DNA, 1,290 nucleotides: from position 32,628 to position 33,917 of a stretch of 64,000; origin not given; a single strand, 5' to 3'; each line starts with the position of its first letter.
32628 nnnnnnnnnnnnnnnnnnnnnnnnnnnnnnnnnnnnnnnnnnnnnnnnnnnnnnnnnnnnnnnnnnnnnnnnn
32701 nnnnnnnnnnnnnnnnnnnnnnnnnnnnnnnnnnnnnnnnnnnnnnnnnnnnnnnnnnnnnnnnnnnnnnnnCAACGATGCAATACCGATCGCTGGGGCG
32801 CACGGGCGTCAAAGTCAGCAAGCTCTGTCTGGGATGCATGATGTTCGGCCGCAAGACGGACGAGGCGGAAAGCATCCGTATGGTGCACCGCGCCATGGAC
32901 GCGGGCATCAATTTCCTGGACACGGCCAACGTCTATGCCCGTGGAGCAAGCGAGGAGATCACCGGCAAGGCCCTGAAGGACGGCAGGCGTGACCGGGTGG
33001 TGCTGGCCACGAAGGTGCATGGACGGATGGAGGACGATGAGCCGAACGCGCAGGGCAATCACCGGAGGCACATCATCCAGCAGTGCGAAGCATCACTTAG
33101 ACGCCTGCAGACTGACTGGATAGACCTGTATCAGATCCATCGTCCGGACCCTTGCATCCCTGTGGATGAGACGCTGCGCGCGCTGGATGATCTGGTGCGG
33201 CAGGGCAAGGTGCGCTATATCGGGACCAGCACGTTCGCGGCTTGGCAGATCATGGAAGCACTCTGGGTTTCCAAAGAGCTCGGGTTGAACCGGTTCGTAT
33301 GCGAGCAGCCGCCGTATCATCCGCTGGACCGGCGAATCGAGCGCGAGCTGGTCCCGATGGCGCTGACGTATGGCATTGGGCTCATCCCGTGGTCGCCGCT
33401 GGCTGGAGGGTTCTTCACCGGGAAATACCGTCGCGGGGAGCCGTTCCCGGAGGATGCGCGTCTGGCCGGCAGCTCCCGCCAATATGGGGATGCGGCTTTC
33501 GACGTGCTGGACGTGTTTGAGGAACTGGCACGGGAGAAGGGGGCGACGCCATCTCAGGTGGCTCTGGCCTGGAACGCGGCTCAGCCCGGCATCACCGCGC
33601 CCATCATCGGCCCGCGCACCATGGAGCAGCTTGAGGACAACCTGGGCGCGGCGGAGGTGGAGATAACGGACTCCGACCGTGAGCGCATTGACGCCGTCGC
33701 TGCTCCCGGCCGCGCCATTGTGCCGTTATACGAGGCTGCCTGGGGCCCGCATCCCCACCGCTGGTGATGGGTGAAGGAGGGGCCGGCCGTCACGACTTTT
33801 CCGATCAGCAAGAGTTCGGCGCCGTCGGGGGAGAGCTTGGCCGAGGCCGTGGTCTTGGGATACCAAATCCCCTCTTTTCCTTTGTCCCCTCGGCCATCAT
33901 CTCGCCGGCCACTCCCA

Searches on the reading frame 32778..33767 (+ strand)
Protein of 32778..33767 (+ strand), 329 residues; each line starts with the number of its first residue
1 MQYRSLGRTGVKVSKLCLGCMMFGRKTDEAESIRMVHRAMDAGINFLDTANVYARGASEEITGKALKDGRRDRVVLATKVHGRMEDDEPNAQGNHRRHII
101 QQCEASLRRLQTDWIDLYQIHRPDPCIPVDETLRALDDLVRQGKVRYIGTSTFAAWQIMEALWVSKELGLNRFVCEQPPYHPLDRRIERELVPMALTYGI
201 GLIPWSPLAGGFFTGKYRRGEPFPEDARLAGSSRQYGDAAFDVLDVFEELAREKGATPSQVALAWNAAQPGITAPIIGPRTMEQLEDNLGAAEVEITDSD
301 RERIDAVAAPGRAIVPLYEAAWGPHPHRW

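Call 69: search_protein_families(library=pfam, proteins=[window:32778-33767:+])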
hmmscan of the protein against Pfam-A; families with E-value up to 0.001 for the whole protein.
window:32778-33767:+ (329 aa): 1 family
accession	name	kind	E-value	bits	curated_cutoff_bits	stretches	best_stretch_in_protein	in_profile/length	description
PF00248.27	Aldo_ket_red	-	5e-85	285.5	24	1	15-307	1-289/291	Aldo/keto reductase family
